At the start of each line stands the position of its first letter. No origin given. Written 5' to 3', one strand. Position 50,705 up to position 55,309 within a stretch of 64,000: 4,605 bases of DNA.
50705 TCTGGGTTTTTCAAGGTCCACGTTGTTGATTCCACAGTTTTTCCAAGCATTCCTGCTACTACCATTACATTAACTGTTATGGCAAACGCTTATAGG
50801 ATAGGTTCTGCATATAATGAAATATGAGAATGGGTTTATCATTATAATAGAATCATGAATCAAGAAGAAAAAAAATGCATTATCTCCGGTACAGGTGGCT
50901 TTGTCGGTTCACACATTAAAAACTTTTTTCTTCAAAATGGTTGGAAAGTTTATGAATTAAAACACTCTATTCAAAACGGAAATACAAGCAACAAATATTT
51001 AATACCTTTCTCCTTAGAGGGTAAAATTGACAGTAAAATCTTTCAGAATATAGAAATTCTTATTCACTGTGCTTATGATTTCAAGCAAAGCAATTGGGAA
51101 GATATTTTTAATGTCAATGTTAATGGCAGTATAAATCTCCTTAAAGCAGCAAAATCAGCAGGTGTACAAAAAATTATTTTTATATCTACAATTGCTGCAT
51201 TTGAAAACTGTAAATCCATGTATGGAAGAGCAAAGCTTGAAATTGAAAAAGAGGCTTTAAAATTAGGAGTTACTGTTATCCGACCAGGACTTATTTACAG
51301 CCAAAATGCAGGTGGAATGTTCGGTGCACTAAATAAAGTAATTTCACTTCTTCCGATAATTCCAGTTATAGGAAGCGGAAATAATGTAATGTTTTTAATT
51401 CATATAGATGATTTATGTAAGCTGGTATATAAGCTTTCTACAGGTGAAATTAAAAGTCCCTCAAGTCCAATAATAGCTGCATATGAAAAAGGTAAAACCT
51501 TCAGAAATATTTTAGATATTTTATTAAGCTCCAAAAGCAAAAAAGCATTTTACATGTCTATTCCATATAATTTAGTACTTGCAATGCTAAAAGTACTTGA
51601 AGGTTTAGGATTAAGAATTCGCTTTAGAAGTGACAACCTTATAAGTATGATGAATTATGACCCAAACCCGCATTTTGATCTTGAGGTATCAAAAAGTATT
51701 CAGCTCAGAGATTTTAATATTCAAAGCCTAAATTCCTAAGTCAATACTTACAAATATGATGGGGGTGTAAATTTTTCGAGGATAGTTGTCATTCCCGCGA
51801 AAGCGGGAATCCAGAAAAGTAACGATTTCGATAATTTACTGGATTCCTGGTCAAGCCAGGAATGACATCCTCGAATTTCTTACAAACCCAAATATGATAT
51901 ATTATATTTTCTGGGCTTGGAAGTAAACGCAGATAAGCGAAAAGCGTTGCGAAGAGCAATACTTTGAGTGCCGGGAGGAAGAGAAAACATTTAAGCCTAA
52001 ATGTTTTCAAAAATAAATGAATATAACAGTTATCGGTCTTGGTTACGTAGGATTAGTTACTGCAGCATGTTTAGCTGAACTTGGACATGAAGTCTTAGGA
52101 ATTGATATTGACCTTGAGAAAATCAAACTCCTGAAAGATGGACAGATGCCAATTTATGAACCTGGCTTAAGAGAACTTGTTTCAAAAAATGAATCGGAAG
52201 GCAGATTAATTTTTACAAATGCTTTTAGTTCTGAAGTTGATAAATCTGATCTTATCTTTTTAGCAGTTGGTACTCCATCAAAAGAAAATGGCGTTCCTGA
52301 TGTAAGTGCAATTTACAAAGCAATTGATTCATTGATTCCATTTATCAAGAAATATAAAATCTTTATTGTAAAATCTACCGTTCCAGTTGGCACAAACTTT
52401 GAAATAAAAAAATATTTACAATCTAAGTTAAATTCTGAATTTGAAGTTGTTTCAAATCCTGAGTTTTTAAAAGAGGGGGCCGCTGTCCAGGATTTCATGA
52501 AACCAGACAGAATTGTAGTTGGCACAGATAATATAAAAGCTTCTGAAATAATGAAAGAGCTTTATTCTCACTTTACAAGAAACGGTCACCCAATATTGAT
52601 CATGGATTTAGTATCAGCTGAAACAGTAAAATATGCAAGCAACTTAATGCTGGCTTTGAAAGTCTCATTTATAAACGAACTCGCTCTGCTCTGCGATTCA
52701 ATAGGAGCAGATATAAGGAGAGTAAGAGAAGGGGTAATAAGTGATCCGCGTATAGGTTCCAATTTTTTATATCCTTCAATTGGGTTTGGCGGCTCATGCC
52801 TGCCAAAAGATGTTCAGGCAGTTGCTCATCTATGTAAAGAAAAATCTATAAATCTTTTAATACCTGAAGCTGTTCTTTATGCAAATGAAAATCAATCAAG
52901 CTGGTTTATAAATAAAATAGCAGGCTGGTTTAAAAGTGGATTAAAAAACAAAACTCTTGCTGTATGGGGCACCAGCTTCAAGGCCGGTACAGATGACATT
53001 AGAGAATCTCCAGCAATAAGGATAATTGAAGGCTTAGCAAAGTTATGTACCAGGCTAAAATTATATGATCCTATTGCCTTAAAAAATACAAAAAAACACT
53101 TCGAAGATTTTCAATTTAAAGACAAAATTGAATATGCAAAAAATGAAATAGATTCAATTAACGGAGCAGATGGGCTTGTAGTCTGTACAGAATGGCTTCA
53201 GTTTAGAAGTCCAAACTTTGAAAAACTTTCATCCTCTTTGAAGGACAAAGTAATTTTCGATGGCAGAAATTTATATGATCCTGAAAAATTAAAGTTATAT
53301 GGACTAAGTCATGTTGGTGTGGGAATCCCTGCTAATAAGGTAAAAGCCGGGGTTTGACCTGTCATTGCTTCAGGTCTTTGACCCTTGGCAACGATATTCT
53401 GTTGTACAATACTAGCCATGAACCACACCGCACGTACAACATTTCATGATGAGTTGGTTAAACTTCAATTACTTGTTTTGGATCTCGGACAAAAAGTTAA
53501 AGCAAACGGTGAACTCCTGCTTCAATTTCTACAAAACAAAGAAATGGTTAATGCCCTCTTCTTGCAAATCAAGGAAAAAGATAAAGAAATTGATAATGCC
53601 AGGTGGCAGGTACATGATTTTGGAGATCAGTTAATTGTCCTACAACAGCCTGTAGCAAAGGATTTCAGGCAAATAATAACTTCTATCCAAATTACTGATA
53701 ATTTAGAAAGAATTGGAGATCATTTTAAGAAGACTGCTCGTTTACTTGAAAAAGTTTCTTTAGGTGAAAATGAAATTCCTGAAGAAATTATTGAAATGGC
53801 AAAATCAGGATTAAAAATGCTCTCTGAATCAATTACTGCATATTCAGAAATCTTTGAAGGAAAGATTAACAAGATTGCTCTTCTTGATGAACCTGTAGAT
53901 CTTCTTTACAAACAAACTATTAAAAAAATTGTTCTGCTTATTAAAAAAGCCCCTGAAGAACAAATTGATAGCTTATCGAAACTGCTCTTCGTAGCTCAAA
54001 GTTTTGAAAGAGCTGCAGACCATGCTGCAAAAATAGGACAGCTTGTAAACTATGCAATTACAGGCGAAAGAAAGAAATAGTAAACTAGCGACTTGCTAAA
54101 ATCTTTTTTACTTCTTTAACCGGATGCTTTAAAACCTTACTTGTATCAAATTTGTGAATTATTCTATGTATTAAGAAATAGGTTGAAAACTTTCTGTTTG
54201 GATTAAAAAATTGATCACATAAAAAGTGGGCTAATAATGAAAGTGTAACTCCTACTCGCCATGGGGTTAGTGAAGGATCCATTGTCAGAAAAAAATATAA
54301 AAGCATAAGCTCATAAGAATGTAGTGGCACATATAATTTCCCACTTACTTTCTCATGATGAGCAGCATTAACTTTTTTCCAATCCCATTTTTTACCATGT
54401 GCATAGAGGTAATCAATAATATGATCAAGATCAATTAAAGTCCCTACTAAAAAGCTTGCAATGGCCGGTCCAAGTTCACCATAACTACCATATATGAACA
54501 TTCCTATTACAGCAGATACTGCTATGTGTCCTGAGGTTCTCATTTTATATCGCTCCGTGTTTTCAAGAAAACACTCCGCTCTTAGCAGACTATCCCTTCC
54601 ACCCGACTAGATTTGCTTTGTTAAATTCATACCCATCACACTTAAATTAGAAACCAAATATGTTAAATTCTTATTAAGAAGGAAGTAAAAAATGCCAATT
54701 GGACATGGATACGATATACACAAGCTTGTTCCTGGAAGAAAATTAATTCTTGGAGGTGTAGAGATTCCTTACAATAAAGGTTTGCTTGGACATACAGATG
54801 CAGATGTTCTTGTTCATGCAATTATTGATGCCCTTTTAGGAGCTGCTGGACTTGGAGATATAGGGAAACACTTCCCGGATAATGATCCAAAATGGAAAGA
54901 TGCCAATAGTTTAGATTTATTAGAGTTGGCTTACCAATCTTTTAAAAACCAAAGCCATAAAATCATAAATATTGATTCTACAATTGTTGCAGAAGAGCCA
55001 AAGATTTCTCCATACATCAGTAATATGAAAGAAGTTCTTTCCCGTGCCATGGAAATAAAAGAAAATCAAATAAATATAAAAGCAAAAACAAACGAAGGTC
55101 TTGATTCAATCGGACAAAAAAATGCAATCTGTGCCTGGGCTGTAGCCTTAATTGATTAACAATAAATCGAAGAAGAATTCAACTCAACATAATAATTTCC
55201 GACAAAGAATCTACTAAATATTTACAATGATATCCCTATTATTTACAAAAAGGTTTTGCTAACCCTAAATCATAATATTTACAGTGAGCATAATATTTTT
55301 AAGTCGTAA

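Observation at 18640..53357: ~35 kb island built almost entirely from polyprenyl-phosphate GT2 / GT-C modules plus FG-GAP propellers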

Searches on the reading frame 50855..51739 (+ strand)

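Call 5: search_protein_families(library=pfam, proteins=[window:50855-51739:+], max_evalue=0.01)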
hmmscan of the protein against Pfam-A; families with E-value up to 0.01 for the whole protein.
window:50855-51739:+ (294 aa): 9 families
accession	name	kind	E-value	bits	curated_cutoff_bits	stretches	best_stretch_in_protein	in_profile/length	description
PF01370.27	Epimerase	-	2.5e-16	60.3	20.9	1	9-194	2-224/240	NAD dependent epimerase/dehydratase family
PF01073.25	3Beta_HSD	-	5e-10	39.3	22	1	10-119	2-124/280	3-beta hydroxysteroid dehydrogenase/isomerase family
PF07993.18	NAD_binding_4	-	1.4e-07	31.4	20.1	1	55-121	78-145/258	Male sterility protein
PF16363.11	GDP_Man_Dehyd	-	3.3e-06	27.2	27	0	10-46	2-38/332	GDP-mannose 4,6 dehydratase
PF02719.21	Polysacc_synt_2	-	1.3e-05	25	20.2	1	63-135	73-150/293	Polysaccharide biosynthesis protein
PF04321.23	RmlD_sub_bind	-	5.1e-05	22.9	27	1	8-154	3-158/287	RmlD substrate binding domain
PF05368.20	NmrA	-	0.0019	18.3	27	1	6-239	3-245/298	NmrA-like family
PF00106.31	adh_short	-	0.0041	17.1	26.6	1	74-127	94-153/195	short chain dehydrogenase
PF13460.12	NAD_binding_10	-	0.0091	16.3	27.2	0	90-126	76-112/184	NAD(P)H-binding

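Call 9: search_protein_families(library=ncbifam, proteins=[window:50855-51739:+], max_evalue=0.01)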
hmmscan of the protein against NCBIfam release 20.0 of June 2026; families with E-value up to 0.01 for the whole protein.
window:50855-51739:+ (294 aa): 16 families
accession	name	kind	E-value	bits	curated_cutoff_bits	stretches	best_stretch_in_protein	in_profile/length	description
TIGR03466.1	HpnA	hypoth_equivalog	2.3e-12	46.5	367.65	1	7-118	2-119/327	hopanoid-associated sugar epimerase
TIGR01777.1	yfcH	hypoth_equivalog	1.5e-09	37.8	207.35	1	133-196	151-212/292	TIGR01777 family oxidoreductase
NF041293.1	G6PDh_Azf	equivalog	1.9e-08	34.1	400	1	6-155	3-161/252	NAD-dependent glucose-6-phosphate dehydrogenase Azf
NF004520.0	PRK05865.1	equivalog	4.8e-08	31.3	1509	1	10-221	5-196/854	sugar epimerase family protein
TIGR04180.1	EDH_00030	hypoth_equivalog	2.7e-07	29.9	475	1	69-116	80-125/297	NAD-dependent 4,6-dehydratase LegB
NF042422.1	oxyalk_red_OleD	equivalog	2.5e-06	27.1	580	1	7-114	2-112/329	2-alkyl-3-oxoalkanoate reductase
TIGR01179.1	galE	equivalog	2.5e-06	26.6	262.3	1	8-122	2-131/332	UDP-glucose 4-epimerase GalE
NF042423.1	oxyalk_red_Shew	equivalog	1.5e-05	24.2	580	1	3-113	6-119/331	2-alkyl-3-oxoalkanoate reductase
TIGR03589.1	PseB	equivalog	0.00032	19.7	407.75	1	61-132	70-144/324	UDP-N-acetylglucosamine 4,6-dehydratase (inverting)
TIGR02622.1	CDP_4_6_dhtase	equivalog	0.0006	19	278.45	0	5-123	4-140/352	CDP-glucose 4,6-dehydratase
NF007956.0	PRK10675.1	subfamily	0.00069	18.8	394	0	9-116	4-128/338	UDP-glucose 4-epimerase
TIGR01214.1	rmlD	equivalog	0.0011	18.1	224.05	0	8-127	2-128/285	dTDP-4-dehydrorhamnose reductase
TIGR01746.1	Thioester-redct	subfamily_domain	0.0028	16.9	213.35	0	68-119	91-143/371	thioester reductase domain-containing protein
NF005118.0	PRK06550.1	equivalog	0.0033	17.3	270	1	3-115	3-130/236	3-oxoacyl-ACP reductase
NF052578.1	StrlDmthSdmBMthl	equivalog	0.0062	16.3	600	1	64-116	63-117/328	sterol demethylase protein SdmB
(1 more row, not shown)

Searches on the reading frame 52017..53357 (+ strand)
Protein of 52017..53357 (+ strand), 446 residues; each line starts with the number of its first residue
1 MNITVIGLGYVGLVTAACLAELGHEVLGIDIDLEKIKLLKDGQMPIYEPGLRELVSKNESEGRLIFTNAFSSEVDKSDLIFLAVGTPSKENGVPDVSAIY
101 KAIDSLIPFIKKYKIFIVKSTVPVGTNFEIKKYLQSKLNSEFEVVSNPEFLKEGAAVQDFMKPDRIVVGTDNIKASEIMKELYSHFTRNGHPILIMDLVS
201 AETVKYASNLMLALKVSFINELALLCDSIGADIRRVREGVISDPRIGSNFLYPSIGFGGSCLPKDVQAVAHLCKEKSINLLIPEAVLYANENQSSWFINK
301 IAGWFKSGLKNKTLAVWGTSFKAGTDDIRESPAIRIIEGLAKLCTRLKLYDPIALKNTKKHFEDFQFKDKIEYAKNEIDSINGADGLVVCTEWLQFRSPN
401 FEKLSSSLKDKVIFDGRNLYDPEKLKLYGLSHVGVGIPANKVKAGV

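Call 6: search_protein_families(library=pfam, proteins=[window:52017-53357:+], max_evalue=0.01)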
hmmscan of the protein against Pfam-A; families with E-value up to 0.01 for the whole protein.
window:52017-53357:+ (446 aa): 8 families
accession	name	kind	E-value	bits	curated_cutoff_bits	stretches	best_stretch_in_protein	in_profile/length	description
PF03721.20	UDPG_MGDP_dh_N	-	1.6e-64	217.4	27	1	1-182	1-187/187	UDP-glucose/GDP-mannose dehydrogenase family, NAD binding domain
PF00984.24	UDPG_MGDP_dh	-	2.2e-31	108.3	25.4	1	200-291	2-93/94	UDP-glucose/GDP-mannose dehydrogenase family, central domain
PF03720.21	UDPG_MGDP_dh_C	-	3.7e-29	101.6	30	1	315-422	1-103/103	UDP-glucose/GDP-mannose dehydrogenase family, UDP binding domain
PF03446.21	NAD_binding_2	-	3.5e-05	24.3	21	1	2-137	1-110/161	NAD binding domain of 6-phosphogluconate dehydrogenase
PF02558.23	ApbA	-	0.00022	21.3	22.2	1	3-93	1-83/150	Ketopantoate reductase PanE/ApbA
PF02254.24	TrkA_N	-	0.0032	18.2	23.8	1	3-44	1-42/116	TrkA-N domain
PF00899.27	ThiF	-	0.005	16.5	28.1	0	136-209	84-149/238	ThiF family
PF01262.27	AlaDh_PNT_C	-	0.0053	16.6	23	1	2-88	30-104/214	Alanine dehydrogenase/PNT, C-terminal domain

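Call 71: search_protein_families(library=ncbifam, proteins=[window:52017-53357:+], max_evalue=0.00001)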
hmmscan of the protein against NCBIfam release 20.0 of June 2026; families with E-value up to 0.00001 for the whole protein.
window:52017-53357:+ (446 aa): 7 families
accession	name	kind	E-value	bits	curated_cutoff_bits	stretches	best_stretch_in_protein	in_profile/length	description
TIGR03026.1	NDP-sugDHase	subfamily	1.6e-131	438.9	189.8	1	1-418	1-413/413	nucleotide sugar dehydrogenase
NF047673.2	TeichurnBiosyTuaD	equivalog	2.3e-126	422.4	700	1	2-440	3-434/439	UDP-glucose 6-dehydrogenase TuaD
NF041297.1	UDPGDh_AglM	equivalog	9.6e-101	337.8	670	1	1-425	1-422/429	UDP-glucose 6-dehydrogenase AglM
NF040825.1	UDPMaNacDH_Arch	equivalog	3.8e-52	177.6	750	1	1-421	1-402/418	UDP-N-acetyl-D-mannosamine dehydrogenase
NF008286.0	PRK11064.1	equivalog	6e-47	160.2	459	1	2-405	5-408/420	UDP-N-acetyl-D-mannosamine dehydrogenase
NF011631.0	PRK15057.1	equivalog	5.1e-43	147.6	757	1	1-357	1-342/388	UDP-glucose 6-dehydrogenase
NF011729.0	PRK15182.1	equivalog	8.6e-17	61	592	1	2-355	8-358/425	Vi polysaccharide biosynthesis UDP-N-acetylglucosamine C-6 dehydrogenase TviB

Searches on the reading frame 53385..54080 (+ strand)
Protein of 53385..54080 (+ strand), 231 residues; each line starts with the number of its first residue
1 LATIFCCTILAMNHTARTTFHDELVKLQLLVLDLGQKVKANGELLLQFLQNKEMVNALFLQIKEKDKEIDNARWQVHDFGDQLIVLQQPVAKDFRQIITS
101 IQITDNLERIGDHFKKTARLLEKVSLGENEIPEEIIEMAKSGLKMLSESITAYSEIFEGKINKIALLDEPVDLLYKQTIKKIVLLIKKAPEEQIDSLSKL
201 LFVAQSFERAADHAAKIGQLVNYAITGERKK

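Call 6: search_protein_families(library=pfam, proteins=[window:53385-54080:+], max_evalue=0.01)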
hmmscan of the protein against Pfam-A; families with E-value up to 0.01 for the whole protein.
window:53385-54080:+ (231 aa): 1 family
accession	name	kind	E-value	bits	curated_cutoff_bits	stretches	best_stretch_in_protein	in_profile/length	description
PF01895.24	PhoU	-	1.3e-28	99.7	23.5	2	135-221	1-89/89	PhoU domain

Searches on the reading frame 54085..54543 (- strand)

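Call 6: search_protein_families(library=pfam, proteins=[window:54085-54543:-], max_evalue=0.01)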
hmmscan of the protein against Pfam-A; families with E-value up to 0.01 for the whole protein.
window:54085-54543:- (152 aa): 1 family
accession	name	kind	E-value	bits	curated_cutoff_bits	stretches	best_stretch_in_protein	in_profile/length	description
PF01788.22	PsbJ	-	0.0057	17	30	0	7-26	18-37/39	PsbJ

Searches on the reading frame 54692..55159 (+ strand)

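Call 6: search_protein_families(library=pfam, proteins=[window:54692-55159:+], max_evalue=0.01)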
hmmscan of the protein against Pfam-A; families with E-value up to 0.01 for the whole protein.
window:54692-55159:+ (155 aa): 1 family
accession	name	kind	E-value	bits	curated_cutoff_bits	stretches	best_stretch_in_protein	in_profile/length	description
PF02542.21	YgbB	-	4.2e-65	219.2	26.7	1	1-154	1-154/155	YgbB family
